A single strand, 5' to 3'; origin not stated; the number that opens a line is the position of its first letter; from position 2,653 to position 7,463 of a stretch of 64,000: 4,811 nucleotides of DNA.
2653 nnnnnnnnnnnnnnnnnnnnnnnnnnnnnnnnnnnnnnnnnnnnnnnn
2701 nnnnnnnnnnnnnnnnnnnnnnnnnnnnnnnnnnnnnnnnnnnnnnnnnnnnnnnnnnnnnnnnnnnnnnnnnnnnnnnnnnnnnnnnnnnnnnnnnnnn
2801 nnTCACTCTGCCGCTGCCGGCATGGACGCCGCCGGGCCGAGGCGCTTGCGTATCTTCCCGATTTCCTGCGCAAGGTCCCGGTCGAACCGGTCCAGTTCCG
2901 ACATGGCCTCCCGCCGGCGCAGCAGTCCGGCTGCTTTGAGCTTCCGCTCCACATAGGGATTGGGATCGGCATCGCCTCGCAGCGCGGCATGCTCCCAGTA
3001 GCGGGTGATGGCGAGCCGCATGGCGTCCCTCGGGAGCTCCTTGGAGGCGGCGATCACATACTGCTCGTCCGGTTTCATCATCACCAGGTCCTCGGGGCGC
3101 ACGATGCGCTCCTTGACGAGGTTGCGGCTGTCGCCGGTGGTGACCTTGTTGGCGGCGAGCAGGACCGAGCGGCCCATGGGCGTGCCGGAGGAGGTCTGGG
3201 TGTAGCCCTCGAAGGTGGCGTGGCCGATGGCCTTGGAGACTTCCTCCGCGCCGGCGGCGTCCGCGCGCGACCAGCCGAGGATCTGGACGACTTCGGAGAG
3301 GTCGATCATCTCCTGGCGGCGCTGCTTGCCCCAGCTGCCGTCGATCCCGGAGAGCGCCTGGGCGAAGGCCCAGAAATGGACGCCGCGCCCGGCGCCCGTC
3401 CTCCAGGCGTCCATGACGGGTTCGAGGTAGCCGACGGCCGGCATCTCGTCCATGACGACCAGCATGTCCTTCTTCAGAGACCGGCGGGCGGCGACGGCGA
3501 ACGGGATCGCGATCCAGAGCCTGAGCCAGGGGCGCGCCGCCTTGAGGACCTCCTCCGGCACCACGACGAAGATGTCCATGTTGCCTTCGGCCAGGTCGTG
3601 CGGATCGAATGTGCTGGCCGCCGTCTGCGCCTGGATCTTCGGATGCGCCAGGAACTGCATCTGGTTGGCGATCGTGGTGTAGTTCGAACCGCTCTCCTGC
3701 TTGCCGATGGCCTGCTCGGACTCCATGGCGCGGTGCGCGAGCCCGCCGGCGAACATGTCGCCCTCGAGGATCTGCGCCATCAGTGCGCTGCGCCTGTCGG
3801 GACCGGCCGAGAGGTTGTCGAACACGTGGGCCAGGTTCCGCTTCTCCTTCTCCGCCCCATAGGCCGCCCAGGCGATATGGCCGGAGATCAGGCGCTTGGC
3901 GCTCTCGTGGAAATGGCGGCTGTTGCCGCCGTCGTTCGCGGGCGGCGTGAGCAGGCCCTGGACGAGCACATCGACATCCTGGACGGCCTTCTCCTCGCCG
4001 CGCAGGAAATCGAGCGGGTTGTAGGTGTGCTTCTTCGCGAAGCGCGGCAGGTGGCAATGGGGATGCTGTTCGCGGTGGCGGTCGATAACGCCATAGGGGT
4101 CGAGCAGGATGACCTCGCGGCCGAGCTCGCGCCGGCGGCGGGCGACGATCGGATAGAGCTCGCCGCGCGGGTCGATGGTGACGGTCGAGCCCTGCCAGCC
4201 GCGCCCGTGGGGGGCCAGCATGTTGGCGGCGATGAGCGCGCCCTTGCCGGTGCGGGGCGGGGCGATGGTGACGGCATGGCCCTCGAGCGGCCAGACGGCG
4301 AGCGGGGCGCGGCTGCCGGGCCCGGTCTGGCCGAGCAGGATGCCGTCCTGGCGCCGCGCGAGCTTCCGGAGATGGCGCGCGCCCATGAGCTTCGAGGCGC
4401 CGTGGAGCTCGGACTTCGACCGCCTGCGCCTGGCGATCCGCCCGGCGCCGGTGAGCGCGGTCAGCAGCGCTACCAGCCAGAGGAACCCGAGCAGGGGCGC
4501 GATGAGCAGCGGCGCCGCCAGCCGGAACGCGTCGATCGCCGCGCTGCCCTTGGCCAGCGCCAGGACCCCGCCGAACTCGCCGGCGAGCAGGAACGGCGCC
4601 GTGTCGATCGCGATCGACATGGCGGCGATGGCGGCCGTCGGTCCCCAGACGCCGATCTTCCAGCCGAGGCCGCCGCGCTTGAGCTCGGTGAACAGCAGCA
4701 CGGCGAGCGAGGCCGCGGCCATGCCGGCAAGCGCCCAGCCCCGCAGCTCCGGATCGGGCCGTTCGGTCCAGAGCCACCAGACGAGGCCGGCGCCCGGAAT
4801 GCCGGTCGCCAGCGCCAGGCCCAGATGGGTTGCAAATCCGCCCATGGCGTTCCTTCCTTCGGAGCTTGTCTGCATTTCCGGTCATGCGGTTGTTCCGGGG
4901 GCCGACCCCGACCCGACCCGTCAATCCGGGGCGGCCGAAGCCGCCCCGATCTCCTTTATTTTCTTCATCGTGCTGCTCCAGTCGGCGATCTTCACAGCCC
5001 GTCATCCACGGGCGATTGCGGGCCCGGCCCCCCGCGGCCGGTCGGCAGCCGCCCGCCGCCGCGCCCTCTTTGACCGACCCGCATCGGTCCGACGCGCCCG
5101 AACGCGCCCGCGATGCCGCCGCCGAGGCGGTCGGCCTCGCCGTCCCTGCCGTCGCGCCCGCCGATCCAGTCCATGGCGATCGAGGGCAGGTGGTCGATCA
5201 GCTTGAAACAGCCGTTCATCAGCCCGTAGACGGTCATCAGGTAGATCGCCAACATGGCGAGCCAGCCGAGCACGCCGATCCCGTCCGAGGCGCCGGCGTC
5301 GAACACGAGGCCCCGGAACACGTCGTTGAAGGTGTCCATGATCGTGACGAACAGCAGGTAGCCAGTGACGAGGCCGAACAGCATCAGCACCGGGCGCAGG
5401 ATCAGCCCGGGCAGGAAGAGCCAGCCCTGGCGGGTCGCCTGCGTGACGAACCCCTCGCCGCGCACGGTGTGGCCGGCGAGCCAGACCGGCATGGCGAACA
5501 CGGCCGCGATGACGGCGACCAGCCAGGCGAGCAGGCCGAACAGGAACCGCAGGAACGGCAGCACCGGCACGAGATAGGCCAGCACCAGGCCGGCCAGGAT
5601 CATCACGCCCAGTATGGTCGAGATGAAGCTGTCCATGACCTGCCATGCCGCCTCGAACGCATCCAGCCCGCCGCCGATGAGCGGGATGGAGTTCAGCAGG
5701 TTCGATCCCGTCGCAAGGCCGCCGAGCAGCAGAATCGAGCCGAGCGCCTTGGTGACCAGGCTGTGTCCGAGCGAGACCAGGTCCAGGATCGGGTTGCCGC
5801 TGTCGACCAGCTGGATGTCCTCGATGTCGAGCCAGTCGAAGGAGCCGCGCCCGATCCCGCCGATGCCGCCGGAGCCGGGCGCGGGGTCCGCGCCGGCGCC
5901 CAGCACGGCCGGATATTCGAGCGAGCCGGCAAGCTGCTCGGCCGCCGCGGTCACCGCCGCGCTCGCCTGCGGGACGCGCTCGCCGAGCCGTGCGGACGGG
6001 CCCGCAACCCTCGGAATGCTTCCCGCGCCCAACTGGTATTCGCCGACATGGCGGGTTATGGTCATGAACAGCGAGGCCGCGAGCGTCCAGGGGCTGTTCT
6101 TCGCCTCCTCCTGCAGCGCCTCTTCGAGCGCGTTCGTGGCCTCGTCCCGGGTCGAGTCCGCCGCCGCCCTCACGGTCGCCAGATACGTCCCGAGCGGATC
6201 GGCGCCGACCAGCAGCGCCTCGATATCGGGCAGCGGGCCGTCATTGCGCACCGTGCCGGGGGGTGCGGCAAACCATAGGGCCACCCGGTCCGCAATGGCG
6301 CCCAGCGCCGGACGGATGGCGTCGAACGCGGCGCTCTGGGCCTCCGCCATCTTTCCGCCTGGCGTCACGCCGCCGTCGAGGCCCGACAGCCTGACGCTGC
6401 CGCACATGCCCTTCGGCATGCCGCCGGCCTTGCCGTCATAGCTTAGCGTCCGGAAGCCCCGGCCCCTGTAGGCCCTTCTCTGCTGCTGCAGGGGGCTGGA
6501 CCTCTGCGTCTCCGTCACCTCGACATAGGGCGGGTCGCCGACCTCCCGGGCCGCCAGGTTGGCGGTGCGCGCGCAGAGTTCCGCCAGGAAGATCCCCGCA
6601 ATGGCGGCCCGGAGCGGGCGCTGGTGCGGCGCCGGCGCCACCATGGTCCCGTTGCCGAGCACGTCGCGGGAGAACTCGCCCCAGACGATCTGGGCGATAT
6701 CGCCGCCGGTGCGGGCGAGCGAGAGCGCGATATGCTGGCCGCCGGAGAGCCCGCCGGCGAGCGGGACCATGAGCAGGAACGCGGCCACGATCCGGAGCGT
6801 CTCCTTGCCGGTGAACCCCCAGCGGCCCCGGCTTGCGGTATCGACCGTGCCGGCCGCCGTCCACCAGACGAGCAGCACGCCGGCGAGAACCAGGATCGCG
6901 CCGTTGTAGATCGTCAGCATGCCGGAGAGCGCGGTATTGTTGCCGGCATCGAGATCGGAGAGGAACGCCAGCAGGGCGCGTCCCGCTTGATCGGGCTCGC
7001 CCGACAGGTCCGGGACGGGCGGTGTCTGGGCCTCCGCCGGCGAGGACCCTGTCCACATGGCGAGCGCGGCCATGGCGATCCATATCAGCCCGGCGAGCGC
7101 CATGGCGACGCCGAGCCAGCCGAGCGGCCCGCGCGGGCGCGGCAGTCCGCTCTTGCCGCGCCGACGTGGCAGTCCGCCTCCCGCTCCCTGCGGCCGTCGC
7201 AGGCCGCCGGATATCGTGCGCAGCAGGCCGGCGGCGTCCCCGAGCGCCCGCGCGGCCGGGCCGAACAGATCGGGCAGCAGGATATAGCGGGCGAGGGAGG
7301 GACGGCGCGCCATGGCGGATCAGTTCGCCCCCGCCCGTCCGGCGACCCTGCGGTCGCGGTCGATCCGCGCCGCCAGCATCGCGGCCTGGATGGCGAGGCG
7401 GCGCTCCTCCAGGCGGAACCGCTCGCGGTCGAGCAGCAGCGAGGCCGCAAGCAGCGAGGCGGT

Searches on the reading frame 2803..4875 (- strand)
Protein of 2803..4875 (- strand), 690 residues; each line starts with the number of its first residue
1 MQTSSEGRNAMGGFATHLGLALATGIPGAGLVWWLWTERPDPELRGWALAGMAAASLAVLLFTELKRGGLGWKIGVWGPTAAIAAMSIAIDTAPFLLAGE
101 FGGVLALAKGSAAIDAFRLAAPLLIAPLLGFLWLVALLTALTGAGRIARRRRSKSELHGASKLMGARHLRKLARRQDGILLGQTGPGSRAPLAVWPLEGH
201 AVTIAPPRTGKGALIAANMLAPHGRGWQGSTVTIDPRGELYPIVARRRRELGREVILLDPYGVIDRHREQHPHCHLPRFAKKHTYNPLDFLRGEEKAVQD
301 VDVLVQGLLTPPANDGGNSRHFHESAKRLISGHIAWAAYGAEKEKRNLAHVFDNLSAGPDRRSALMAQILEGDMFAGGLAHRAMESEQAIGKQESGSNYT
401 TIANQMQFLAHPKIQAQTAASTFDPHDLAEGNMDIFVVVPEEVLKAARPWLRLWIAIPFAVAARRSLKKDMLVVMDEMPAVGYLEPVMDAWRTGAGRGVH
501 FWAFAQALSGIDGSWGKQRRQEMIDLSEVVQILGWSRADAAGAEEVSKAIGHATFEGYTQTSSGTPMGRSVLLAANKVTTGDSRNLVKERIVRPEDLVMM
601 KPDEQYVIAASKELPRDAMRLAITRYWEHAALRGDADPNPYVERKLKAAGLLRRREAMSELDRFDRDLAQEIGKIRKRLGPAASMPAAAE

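Call 3: search_protein_families(library=pfam, proteins=[window:2803-4875:-], max_evalue=1)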
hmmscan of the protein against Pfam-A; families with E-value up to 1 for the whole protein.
window:2803-4875:- (690 aa): 5 families
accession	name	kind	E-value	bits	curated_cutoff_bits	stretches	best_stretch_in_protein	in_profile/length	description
PF02534.20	T4SS-DNA_transf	-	1.6e-39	136.5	20.1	1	199-612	45-435/468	Type IV secretory system Conjugative DNA transfer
PF12696.13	TraG-D_C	-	3.8e-16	59.6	22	1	471-601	2-125/126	TraM recognition site of TraD and TraG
PF10412.15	TrwB_AAD_bind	-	1.4e-07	31.2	20.5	1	432-617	205-382/387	Type IV secretion-system coupling protein DNA-binding domain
PF17882.6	SBD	-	0.13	13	20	1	527-568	36-70/76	OAA-family lectin sugar binding domain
PF13422.11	DUF4110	-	0.19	12.2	27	1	607-629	42-63/95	Domain of unknown function (DUF4110)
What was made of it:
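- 2803..4875 (-): VirD4/TraG-type type IV coupling protein. The best start is probably at 4845. PF02534 at E 1.6e-39, plus TraG-D_C and TrwB_AAD_bind (call 3).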

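Call 4: search_protein_families(library=ncbifam, proteins=[window:2803-4875:-], max_evalue=1)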
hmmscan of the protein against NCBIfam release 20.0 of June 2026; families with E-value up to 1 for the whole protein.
window:2803-4875:- (690 aa): 7 families
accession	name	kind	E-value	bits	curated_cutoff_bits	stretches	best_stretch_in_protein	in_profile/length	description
NF010394.0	PRK13822.1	subfamily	1.9e-30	106.3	443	1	210-613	232-612/643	conjugal transfer coupling protein TraG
TIGR02767.1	TraG-Ti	equivalog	4.3e-25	88.6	686.2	1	186-611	196-597/623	Ti-type conjugative transfer system protein TraG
NF045973.1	conju_CD1115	equivalog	1.8e-22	79.8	250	1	200-613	26-426/442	VirD4-like conjugal transfer protein, CD1115 family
NF010450.0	PRK13876.1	subfamily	1.3e-20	73.2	674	1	139-643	89-560/667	IncP-type conjugal transfer protein TraG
NF010424.0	PRK13850.1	equivalog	2e-19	69.2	681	1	160-633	101-537/670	type IV secretion system ATPase VirD4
NF010453.0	PRK13880.1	subfamily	1.2e-14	53.5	586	1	200-567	171-534/630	conjugal transfer coupling protein TraG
NF010472.0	PRK13897.1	equivalog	1.2e-06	27.4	728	2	149-261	112-217/657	type IV secretion system component VirD4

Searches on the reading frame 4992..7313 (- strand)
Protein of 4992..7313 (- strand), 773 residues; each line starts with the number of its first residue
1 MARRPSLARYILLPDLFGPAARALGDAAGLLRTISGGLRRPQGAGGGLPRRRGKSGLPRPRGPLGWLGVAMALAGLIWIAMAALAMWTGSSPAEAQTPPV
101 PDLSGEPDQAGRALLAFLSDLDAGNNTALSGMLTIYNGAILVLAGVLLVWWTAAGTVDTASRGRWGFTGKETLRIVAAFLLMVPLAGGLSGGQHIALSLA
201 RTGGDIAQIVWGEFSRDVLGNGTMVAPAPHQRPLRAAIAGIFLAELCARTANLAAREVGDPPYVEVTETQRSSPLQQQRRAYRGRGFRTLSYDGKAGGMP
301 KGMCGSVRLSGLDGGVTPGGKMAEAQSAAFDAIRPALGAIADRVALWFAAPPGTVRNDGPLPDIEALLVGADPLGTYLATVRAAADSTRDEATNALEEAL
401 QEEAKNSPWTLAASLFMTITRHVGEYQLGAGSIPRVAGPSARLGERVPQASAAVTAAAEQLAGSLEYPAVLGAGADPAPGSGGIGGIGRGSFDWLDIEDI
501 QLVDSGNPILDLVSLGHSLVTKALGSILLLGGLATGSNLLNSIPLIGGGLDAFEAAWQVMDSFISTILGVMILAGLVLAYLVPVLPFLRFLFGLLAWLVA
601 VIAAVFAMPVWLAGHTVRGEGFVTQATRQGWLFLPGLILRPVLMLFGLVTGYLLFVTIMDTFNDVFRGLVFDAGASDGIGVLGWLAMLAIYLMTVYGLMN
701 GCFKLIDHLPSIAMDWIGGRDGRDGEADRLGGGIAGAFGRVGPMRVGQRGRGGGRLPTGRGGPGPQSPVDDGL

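Call 3: search_protein_families(library=pfam, proteins=[window:4992-7313:-], max_evalue=1)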
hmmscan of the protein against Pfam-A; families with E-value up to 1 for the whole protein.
window:4992-7313:- (773 aa): 0 families

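Call 4: search_protein_families(library=ncbifam, proteins=[window:4992-7313:-], max_evalue=1)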
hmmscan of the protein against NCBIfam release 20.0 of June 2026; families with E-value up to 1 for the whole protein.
window:4992-7313:- (773 aa): 2 families
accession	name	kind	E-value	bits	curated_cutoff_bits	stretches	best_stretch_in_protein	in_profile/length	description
TIGR04346.1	DotA_TraY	subfamily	4.2e-71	240.4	100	2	504-718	431-656/656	DotA/TraY family protein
NF033886.1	T4SS_DotA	equivalog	1.5e-37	130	500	2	506-720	567-788/790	type IVB secretion system protein DotA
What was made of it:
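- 4992..7313 (-): DotA/TraY, the T4BSS component upstream of the T4CP. The order DotA, T4CP, X is conserved. TIGR04346 at E 4.2e-71 (call 4).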
